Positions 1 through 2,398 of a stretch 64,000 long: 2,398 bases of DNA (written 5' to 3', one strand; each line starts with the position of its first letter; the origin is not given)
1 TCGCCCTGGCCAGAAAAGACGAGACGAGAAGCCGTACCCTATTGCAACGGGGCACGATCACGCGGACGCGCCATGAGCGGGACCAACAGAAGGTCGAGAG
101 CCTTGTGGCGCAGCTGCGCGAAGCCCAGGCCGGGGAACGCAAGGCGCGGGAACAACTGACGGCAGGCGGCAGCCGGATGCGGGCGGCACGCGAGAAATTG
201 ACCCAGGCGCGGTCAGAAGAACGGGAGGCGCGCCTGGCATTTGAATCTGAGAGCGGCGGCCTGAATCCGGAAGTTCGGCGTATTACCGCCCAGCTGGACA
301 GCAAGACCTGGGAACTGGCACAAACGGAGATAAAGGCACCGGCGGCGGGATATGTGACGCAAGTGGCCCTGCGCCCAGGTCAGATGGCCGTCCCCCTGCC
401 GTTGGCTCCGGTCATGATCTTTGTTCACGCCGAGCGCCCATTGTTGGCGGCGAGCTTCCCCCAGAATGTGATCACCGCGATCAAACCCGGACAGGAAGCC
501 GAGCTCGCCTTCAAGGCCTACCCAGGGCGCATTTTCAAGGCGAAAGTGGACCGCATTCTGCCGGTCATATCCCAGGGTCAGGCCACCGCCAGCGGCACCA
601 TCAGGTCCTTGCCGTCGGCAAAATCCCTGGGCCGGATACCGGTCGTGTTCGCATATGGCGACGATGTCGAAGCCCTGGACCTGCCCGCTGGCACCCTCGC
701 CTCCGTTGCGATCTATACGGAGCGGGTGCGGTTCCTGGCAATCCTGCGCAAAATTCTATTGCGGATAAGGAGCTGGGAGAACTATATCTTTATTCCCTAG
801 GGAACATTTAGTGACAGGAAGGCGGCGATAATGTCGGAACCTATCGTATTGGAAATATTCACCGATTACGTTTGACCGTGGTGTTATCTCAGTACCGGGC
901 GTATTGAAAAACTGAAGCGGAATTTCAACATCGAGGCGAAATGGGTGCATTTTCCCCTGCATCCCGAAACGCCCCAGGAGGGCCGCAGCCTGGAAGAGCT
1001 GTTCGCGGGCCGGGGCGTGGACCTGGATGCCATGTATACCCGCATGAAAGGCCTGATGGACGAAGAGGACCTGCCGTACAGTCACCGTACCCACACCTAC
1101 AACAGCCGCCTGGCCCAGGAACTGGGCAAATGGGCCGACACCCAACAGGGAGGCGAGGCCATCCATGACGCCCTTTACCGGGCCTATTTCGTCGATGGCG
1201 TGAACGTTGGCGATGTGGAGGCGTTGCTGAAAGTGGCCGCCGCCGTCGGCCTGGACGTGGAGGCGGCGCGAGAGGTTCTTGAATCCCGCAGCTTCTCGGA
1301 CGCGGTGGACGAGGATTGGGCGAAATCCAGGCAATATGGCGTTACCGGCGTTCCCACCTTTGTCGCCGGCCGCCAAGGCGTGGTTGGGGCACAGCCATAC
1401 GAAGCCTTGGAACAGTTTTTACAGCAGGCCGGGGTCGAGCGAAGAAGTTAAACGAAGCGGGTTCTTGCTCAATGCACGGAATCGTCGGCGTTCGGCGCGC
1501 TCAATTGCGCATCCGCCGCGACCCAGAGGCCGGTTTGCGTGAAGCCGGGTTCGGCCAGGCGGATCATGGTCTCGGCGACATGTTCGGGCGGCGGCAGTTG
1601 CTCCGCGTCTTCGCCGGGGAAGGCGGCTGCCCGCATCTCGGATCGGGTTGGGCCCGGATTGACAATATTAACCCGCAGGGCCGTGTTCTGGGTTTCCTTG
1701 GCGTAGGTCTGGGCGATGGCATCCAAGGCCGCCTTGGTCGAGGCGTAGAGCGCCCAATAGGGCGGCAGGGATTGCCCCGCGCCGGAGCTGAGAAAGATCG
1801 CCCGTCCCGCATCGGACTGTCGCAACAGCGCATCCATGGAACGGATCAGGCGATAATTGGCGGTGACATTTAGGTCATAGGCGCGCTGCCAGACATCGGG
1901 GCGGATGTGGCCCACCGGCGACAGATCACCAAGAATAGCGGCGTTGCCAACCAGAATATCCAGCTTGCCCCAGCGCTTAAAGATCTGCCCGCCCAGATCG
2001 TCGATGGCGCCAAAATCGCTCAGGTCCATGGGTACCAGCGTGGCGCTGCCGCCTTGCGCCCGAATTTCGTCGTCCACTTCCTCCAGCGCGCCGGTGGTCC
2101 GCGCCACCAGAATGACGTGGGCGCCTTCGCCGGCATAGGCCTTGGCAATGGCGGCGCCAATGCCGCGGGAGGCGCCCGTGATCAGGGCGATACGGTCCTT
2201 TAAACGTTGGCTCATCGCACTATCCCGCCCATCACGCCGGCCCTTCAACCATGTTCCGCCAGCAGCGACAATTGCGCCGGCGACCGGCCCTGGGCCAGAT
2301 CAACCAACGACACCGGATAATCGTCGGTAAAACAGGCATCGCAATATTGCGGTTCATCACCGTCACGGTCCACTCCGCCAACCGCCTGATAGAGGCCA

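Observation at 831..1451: DsbA/FrnE oxidoreductase with a single in-frame TGA exactly at the first Cys of CPWC: candidate selenoprotein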

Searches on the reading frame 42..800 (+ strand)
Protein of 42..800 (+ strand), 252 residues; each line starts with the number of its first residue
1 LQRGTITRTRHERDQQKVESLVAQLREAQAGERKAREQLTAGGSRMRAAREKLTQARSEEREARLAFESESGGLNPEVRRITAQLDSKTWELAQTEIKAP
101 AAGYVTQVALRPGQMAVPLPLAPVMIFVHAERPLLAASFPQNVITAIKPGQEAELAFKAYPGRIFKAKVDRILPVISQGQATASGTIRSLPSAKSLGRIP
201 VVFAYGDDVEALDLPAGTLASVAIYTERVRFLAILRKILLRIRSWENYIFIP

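Call 44: search_protein_families(library=pfam, proteins=[window:42-800:+], max_evalue=0.00001)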
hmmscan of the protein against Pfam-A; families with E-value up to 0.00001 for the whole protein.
window:42-800:+ (252 aa): 1 family
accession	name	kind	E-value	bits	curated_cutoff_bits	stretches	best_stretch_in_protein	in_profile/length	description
PF16576.10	HlyD_D23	-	3.4e-10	40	30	1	87-179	101-191/214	Barrel-sandwich domain of CusB or HlyD membrane-fusion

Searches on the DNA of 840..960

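Call 42: search_rna_families(source=window, start=840, end=960, threshold=evalue, max_evalue=10, show_alignments=2)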
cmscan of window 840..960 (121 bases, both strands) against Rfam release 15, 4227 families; matches with E-value up to 10: 2.
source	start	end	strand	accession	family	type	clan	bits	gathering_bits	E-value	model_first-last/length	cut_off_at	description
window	917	949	-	RF01713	Moco-II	Cis-reg;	-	14.6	35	1.9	1-46/46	no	Moco-II RNA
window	840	901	+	RF02855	Ysr251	Gene; antisense;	-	13.5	100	0.079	134-194/194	5'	Yersinia sRNA 251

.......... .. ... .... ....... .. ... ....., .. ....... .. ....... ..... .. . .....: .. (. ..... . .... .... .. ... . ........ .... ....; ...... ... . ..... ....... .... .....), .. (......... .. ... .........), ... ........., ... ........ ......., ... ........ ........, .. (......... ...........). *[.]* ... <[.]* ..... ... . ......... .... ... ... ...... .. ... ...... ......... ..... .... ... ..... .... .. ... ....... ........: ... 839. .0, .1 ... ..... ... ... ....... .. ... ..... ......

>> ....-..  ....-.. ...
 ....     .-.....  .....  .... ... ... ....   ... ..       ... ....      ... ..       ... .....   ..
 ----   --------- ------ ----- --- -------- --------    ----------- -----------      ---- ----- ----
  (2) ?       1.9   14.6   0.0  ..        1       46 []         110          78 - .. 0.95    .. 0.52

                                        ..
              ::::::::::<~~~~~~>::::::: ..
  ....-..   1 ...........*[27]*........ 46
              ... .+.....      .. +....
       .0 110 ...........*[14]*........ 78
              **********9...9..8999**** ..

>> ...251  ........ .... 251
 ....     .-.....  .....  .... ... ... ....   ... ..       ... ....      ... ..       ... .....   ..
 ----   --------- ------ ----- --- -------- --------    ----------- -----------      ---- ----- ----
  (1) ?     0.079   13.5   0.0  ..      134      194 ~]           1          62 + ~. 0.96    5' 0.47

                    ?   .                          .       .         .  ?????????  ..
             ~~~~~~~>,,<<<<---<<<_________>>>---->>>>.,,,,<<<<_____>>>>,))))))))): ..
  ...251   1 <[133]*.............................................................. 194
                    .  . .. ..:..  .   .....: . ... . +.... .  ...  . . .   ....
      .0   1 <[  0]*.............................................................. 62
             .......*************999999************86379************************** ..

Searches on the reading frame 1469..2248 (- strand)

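Call 44: search_protein_families(library=pfam, proteins=[window:1469-2248:-], max_evalue=0.00001)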
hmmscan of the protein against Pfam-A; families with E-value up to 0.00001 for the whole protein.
window:1469-2248:- (259 aa): 4 families
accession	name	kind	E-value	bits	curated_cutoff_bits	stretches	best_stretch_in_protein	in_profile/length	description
PF00106.31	adh_short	-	1.6e-46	158.7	26.6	1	20-211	2-192/195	short chain dehydrogenase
PF13561.12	adh_short_C2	-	1.7e-35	123.1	27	1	25-213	1-187/236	Enoyl-(Acyl carrier protein) reductase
PF08659.16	KR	-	8.6e-11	42.5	22.6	1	22-188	4-169/180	KR domain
PF01370.27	Epimerase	-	6.4e-06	26.2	20.9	0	21-193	1-167/240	NAD dependent epimerase/dehydratase family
